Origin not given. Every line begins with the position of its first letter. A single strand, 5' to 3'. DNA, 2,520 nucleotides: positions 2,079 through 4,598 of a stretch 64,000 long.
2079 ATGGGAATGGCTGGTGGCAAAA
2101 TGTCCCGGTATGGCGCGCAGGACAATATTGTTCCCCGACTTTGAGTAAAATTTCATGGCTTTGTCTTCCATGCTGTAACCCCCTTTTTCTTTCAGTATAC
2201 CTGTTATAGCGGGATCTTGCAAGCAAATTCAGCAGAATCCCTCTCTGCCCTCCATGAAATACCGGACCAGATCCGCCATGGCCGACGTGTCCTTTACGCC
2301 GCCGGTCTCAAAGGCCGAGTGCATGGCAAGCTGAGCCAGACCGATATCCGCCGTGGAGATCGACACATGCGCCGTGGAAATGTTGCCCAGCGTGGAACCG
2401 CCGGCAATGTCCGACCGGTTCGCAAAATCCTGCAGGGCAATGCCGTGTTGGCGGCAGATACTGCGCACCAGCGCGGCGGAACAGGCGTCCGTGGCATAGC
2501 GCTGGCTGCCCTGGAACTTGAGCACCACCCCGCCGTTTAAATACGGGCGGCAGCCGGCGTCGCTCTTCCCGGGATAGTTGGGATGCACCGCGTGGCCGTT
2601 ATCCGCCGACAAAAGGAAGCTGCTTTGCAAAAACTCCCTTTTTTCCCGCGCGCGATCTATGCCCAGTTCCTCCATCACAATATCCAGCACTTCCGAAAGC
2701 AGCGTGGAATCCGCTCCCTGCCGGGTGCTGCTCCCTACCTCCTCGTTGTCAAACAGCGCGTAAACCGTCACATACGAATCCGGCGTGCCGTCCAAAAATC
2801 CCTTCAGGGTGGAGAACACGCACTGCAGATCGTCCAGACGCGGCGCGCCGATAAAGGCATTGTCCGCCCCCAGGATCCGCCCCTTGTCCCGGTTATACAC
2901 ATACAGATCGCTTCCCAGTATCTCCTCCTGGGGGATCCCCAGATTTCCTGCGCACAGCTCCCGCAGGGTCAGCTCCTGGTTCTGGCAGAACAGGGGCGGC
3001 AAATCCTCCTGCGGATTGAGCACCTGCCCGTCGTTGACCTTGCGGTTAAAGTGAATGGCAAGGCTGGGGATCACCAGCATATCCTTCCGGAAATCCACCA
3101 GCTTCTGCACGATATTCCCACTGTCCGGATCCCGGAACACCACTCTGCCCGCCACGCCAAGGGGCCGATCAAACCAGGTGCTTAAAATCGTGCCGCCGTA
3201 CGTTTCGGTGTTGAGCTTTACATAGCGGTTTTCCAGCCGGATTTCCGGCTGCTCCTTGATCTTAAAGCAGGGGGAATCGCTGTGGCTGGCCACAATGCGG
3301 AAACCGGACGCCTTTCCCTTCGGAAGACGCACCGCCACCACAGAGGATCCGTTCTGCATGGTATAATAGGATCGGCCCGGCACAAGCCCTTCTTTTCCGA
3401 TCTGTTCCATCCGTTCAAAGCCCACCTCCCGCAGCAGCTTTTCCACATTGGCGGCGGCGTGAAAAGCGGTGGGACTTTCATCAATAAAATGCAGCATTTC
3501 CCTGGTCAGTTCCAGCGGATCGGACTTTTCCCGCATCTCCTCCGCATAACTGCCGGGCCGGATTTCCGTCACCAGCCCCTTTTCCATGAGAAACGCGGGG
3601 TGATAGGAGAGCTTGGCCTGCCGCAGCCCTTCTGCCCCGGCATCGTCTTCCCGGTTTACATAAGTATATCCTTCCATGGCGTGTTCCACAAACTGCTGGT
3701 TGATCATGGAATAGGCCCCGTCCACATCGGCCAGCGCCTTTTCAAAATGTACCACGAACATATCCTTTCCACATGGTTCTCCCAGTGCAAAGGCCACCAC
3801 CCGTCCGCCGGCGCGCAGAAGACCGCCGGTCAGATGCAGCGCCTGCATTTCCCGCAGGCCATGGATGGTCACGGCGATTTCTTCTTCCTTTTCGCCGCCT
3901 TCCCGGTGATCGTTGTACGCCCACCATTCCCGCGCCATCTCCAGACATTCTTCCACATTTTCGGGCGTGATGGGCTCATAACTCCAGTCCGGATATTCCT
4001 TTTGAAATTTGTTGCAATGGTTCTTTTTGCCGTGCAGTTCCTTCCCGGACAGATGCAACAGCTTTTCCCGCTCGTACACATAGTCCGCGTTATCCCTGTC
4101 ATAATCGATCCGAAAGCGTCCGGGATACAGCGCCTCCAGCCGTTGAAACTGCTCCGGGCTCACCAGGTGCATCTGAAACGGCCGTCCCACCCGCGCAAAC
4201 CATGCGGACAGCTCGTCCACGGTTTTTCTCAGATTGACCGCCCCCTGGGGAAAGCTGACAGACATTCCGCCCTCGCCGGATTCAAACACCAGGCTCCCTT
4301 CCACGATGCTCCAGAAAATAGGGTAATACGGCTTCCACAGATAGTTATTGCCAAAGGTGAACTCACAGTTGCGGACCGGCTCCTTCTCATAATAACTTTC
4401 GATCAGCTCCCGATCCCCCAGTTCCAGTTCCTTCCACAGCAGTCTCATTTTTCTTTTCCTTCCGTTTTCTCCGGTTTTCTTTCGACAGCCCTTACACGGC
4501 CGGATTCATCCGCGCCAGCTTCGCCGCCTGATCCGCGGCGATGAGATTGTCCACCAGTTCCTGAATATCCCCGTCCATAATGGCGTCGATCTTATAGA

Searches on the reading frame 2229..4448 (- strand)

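Call 49: search_protein_families(library=pfam, max_evalue=0.00001, proteins=[window:2229-4448:-])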
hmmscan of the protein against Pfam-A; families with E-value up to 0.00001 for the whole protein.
window:2229-4448:- (739 aa): 2 families
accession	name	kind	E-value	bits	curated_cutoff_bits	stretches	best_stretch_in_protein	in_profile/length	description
PF02127.20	Peptidase_M18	-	1.3e-108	364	24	1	321-731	1-431/432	Aminopeptidase I zinc metalloprotease (M18)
PF09924.15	LPG_synthase_C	-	4.2e-52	177.5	27.5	1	26-286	7-291/298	Phosphatidylglycerol lysyltransferase, C-terminal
